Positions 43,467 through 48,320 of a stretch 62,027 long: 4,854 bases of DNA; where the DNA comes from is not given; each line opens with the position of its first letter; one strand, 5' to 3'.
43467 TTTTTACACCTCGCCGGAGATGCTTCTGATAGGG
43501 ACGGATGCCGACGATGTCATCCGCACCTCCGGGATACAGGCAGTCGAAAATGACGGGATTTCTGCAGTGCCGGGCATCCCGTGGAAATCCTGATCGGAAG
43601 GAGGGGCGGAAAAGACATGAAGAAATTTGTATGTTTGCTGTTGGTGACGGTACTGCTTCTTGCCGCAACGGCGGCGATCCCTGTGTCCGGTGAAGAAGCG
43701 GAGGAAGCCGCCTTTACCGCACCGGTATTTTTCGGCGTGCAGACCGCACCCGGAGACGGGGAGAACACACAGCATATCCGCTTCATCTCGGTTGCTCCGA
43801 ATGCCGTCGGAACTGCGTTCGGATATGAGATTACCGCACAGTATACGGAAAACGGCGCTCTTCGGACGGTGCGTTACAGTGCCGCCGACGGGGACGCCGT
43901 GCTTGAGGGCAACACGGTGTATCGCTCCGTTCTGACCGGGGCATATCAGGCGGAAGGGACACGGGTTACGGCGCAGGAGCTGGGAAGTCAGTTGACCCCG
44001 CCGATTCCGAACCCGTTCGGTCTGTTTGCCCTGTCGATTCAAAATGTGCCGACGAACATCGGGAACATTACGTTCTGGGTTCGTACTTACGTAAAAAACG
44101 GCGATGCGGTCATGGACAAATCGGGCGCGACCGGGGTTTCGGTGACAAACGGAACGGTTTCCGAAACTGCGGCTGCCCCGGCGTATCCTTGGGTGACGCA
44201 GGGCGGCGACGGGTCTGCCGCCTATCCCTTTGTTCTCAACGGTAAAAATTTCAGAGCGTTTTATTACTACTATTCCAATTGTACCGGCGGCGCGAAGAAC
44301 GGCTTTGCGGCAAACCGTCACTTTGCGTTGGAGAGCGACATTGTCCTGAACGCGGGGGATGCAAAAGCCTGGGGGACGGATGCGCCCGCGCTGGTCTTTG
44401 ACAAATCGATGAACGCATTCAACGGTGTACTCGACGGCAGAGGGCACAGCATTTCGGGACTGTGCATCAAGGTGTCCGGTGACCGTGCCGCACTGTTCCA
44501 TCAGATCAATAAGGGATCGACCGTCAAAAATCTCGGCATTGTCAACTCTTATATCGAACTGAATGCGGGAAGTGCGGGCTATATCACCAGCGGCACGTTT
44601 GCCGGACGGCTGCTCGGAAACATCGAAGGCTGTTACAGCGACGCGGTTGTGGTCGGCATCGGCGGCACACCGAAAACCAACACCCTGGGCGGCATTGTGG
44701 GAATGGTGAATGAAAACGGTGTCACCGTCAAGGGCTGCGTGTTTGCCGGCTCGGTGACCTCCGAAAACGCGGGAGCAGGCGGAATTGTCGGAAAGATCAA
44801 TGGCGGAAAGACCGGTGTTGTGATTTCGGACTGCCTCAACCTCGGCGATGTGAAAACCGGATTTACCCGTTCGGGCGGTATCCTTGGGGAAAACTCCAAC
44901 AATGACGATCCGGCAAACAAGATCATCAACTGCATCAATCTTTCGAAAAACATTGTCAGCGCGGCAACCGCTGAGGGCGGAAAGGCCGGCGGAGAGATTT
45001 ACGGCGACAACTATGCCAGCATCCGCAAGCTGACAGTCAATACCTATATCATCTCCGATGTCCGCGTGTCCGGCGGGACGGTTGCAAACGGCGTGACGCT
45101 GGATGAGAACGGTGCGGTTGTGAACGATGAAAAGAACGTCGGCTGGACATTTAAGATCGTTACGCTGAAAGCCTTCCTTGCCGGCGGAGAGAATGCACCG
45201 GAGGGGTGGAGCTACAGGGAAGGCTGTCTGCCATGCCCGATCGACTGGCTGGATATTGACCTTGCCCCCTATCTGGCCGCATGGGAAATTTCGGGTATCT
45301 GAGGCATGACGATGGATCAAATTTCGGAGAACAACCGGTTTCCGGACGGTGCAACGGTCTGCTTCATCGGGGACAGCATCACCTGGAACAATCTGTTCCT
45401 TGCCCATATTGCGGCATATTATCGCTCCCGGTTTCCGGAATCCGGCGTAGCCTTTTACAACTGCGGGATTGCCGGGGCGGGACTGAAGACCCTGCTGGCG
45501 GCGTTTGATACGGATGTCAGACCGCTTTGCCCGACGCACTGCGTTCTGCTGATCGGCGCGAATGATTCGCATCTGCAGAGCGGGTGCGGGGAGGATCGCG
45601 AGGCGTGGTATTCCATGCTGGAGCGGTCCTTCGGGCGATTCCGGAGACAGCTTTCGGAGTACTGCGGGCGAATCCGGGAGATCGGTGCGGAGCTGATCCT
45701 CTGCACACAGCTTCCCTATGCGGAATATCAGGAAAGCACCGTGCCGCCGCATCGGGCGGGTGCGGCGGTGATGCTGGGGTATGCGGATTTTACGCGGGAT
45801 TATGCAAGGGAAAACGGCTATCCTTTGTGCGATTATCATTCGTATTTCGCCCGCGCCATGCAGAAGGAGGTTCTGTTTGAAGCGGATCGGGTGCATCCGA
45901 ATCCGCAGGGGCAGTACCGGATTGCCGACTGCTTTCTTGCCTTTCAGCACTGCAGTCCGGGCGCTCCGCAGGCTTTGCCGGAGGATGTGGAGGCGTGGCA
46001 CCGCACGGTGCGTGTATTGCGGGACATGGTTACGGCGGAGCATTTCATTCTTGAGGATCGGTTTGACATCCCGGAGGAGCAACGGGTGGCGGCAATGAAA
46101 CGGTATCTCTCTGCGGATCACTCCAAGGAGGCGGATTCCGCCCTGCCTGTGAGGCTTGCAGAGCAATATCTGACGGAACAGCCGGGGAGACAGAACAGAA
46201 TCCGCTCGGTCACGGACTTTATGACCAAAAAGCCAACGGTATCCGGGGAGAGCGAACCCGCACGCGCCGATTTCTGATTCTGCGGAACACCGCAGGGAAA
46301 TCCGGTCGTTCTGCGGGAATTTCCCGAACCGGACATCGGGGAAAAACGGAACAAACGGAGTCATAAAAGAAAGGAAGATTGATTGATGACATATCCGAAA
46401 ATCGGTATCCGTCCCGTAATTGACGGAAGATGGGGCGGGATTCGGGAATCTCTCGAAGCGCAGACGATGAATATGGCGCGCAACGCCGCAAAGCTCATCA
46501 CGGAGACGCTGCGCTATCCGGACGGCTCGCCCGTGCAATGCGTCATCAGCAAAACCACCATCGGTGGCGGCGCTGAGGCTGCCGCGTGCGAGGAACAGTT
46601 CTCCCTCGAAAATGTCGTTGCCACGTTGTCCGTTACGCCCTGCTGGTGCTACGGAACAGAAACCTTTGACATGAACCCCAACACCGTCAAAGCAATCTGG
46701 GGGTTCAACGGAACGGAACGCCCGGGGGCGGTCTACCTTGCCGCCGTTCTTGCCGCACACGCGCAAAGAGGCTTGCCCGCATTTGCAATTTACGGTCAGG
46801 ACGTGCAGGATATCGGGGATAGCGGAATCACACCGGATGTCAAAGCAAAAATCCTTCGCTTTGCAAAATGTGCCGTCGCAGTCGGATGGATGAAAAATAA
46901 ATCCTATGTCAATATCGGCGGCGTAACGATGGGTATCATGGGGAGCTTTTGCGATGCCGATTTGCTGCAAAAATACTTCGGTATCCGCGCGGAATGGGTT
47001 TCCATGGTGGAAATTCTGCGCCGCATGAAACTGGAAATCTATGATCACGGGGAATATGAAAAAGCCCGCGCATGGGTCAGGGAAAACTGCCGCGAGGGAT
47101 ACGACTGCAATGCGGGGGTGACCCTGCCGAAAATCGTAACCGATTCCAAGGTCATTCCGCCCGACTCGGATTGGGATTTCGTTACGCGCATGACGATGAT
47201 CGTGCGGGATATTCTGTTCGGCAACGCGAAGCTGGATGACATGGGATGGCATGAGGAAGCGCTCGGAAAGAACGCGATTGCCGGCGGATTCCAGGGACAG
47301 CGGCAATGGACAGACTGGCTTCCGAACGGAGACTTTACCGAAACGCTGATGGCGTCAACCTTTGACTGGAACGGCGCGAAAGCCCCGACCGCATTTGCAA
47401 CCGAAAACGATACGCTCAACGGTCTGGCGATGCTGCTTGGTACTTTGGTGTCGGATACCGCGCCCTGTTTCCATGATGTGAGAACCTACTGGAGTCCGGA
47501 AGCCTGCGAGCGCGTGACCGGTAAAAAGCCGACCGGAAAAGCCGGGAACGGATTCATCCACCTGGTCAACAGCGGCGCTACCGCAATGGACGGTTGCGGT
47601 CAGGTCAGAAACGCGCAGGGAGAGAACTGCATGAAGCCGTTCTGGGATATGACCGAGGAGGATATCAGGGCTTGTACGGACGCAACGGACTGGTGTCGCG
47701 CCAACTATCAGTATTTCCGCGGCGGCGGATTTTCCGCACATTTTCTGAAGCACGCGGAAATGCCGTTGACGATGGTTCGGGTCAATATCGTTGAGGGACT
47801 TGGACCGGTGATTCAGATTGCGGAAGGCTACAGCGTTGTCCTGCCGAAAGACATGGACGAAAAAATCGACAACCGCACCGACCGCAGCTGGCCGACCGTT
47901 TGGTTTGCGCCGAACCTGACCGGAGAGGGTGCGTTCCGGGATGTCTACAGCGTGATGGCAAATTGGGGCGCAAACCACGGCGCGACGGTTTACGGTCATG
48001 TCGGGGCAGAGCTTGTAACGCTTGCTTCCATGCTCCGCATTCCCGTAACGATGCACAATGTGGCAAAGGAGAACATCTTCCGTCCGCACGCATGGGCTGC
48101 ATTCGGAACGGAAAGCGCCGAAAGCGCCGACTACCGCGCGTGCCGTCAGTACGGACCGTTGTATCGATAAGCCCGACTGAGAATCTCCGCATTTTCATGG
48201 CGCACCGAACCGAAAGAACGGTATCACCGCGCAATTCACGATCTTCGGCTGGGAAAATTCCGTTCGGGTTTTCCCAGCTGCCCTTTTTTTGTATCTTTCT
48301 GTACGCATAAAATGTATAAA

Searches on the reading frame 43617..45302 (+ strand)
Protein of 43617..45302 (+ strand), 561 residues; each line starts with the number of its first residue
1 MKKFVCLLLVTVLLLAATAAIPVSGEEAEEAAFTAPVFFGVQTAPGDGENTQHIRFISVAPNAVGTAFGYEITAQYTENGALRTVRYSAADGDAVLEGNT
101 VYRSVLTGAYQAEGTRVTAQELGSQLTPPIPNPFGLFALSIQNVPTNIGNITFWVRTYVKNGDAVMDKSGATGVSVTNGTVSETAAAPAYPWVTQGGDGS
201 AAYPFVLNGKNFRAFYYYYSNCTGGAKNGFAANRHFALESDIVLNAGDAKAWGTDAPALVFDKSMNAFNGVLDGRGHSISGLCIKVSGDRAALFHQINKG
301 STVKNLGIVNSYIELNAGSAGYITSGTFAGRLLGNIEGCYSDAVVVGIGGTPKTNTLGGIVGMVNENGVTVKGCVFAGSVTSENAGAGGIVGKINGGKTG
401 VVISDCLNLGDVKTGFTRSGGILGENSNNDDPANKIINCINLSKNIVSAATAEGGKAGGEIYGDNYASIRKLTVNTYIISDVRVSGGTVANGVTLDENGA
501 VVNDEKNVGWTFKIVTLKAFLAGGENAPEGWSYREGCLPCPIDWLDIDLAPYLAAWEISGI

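Call 7: search_protein_families(library=pfam, proteins=[window:43617-45302:+], max_evalue=0.01)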
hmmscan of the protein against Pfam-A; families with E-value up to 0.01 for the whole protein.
window:43617-45302:+ (561 aa): 0 families

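Call 25: find_related_loci(query=A2, collection=genome_contigs, flank=6000)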
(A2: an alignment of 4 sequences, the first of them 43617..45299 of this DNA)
Query A2 (561 aa) in genome_contigs; peptide patterns used: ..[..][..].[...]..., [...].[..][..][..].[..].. (x = any residue, [..] = any of these).
108 stretches matched a pattern; 8 encode a relative of the query (tblastn E <= 1e-3); 8 distinct loci.
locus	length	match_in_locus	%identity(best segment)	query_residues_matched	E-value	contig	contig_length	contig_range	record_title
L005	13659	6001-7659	84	1-561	0e+0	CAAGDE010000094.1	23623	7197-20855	MAG TPA_asm: Clostridia bacterium, isolate HGM12690, WGS project CAAGDE010000000 data, contig: SRS476144_126_k119_149027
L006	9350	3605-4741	32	196-555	5e-29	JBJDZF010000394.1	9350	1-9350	MAG: Eubacteriales bacterium isolate PUUB15_bin.017 NODE_7889_length_9350_cov_5.241635, whole genome shotgun sequence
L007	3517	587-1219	36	238-454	6e-26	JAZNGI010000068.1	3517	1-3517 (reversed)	MAG: Eubacteriales bacterium isolate T1900044706_TS20190172.MAGScoT_cleanbin_000003 SGB_1812_k141_844062, whole genome s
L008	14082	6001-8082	30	181-541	4e-24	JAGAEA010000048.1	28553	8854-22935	MAG: Clostridia bacterium isolate RGIG8357 Water_buffalos_Rumen.Co__c8550591, whole genome shotgun sequence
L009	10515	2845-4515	34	234-425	3e-23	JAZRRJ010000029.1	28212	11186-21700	MAG: Faecalimonas sp. isolate T1900045354_YK20190044.MAGScoT_cleanbin_000021 SGB_6784_k141_1754859, whole genome shotgun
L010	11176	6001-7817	33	234-445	4e-18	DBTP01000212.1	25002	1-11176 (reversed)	MAG TPA_asm: Fibrobacter sp. UBA1313 UBA1313_contig_28854, whole genome shotgun sequence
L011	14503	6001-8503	32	234-453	1e-17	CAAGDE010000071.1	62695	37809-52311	MAG TPA_asm: Clostridia bacterium, isolate HGM12690, WGS project CAAGDE010000000 data, contig: SRS476144_126_k119_117774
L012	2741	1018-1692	34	238-429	2e-16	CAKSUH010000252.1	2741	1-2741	MAG: uncultured Eubacteriales bacterium isolate REFINED_METABAT215_TOP10_CONTIGS_1500_ASSEMBLY_K77_MERGED__Hadza_PheChl_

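Call 70: search_solved_structures(query=A2, max_evalue=1, show_alignments=1)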
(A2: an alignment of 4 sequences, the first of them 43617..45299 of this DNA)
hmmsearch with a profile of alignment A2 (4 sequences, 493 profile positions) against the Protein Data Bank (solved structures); distinct sequences matched with E-value up to 1: 1.
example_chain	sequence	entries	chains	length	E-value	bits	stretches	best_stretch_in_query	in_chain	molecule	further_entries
2fb0_A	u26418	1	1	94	0.44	12.3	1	186-235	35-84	conserved hypothetical protein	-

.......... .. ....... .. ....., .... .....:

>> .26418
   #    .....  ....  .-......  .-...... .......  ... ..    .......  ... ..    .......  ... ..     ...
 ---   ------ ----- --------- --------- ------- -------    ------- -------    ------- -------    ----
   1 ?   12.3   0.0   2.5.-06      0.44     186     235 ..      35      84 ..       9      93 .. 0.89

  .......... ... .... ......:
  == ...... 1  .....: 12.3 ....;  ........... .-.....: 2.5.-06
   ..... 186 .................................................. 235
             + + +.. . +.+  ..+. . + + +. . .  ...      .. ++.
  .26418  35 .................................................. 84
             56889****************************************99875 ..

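Call 89: predict_structure(alignment_id=A2)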
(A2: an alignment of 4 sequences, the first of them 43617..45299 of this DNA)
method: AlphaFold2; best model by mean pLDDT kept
length: 561 residues; sequences in the alignment: 4
mean_pLDDT: 50.4   pTM: 0.56
mean pLDDT of the five models: 50.4, 47.3, 46.5, 43.9, 40.9
residues with pLDDT >= 90: 0; 70-90: 135; 50-70: 144; < 50: 282
segments of 3 or more residues with pLDDT < 50: 17-233, 258-260, 262-264, 289-291, 317-330, 430-432, 450-455, 469-478, 502-515, 558-561
pLDDT, mean of each block of 10 residues (from residue 1): 68 57 28 26 34 35 32 39 37 25 23 26 28 25 26 24 24 23 22 28 31 37 31 51 66 59 57 70 62 64 77 60 36 74 74 63 74 85 78 67 83 76 69 69 70 48 57 44 58 54 44 52 58 73 69 53 30
secondary structure, 60 per line:
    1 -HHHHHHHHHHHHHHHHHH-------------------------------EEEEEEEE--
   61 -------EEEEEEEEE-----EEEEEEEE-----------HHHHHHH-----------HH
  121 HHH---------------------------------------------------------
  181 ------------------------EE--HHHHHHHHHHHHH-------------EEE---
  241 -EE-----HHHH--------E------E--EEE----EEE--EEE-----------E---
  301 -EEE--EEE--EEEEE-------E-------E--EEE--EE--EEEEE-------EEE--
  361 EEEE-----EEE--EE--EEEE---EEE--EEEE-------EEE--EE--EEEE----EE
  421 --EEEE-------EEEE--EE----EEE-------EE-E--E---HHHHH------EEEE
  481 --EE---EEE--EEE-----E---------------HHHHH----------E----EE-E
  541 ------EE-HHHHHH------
elements in order: H2-19 E51-58 E68-76 E82-89 H101-107 H119-123 H209-221 E235-237 H249-252 E271-273 E278-280 E283-285 E302-304 E307-309 E312-316 E335-337 E344-348 E356-358 E361-364 E370-372 E379-382 E386-388 E391-394 E402-404 E411-414 E423-426 E434-437 E446-448 H466-470 E477-480 E488-490 E493-495 H517-521 H550-555
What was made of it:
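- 43617..45302 (+): Downstream GLUG-type secreted protein (paralog 4). This neighbour is specific to the window, not to the family. The central region is rich in beta strands in a low-confidence model (call 89).
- Tried and rejected: Only residues ~235-450 are moderately confident, and they are beta-rich (call 89).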

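Call 93: fold_search(model_id=the predicted structure, library=pdb)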
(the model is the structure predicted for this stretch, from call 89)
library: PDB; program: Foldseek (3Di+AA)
matches with E <= 10: 225; with E <= 0.001: 0
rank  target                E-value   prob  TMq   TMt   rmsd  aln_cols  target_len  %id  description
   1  5w6f_A                3.8e-01  0.06  0.14  0.13  14.4       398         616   13  Crystal structure of Bacteriophage CBA120 tailspike protein 3 (TSP3, orf212) (released 2018-10-24)
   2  2pyg_B                4.6e-01  0.06  0.14  0.18  13.6       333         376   10  Azotobacter vinelandii Mannuronan C-5 epimerase AlgE4 A-module (released 2008-05-27)
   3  5d0q_E                5.6e-01  0.98  0.08  0.44   2.3        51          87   18  BamACDE complex, outer membrane beta-barrel assembly machinery (BAM) complex (released 2016-03-09)
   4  6m9y_A                6.2e-01  0.63  0.06  0.39   6.6        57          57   14  X-ray Structure of Branchiostoma floridae fluorescent protein lanFP6A (released 2019-03-13)
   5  9vnj_B                6.8e-01  0.92  0.07  0.32   5.1        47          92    6  Crystal structure of the transmembrane domain of trimeric autotransporter adhesin AtaA in complex with the N-terminal  (released 2025-10-08)
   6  9h84_E                7.9e-01  0.98  0.08  0.45   2.7        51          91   16  BAM-hinge (LVPR) (released 2025-10-22)
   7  7qoo_O                8.3e-01  0.41  0.09  0.20   9.0        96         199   17  Structure of the human inner kinetochore CCAN complex (released 2022-06-08)
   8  5lw3                  1.2e+00  0.04  0.14  0.18  13.7       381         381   11  Azotobacter vinelandii Mannuronan C-5 epimerase AlgE6 A-module (released 2017-10-25)
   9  7nri_E                1.5e+00  0.94  0.08  0.47   2.0        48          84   17  Structure of the darobactin-bound E. coli BAM complex (BamABCDE) (released 2021-04-21)
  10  8pz1_E                1.6e+00  0.93  0.08  0.45   2.3        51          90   18  Wait Complex: Lateral open BAM bound Compact SurA (released 2024-09-25)
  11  8bvq_E                1.6e+00  0.92  0.08  0.46   1.9        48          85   17  E. coli BAM complex (BamABCDE) bound to darobactin B (released 2023-05-24)
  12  7esk_A                1.7e+00  0.63  0.06  0.08   4.6        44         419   14  Crystal structure of a L-rhamnose-alpha-1,4-D-glucuronate lyase from Fusarium oxysporum 12S, Ligand free form (released 2021-08-04)
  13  7esl                  1.7e+00  0.63  0.06  0.08   4.7        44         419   14  Crystal structure of a L-rhamnose-alpha-1,4-D-glucuronate lyase from Fusarium oxysporum 12S, N247A N-glycan free form (released 2021-08-04)
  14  7ttc_E                1.8e+00  0.92  0.08  0.45   1.8        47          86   17  BamABCDE bound to substrate EspP (released 2022-03-30)
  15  5d0o_E                1.9e+00  0.90  0.08  0.46   2.0        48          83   17  BamABCDE complex, outer membrane beta barrel assembly machinery entire complex (released 2016-03-09)
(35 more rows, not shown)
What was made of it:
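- Tried and rejected: The long but insignificant matches are parallel beta-helix proteins (call 93).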

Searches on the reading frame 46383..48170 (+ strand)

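Call 7: search_protein_families(library=pfam, proteins=[window:46383-48170:+], max_evalue=0.01)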
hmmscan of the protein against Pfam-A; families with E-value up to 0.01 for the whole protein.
window:46383-48170:+ (595 aa): 3 families
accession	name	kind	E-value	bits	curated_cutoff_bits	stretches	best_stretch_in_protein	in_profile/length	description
PF07882.17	Fucose_iso_N2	-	3.3e-81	271.6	22.3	1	173-357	1-179/180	L-fucose isomerase, second N-terminal domain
PF07881.17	Fucose_iso_N1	-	1.1e-78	263.3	28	1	4-172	1-169/169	L-fucose isomerase, first N-terminal domain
PF02952.23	Fucose_iso_C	-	2.2e-44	151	29.3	1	394-558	1-143/143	L-fucose isomerase, C-terminal domain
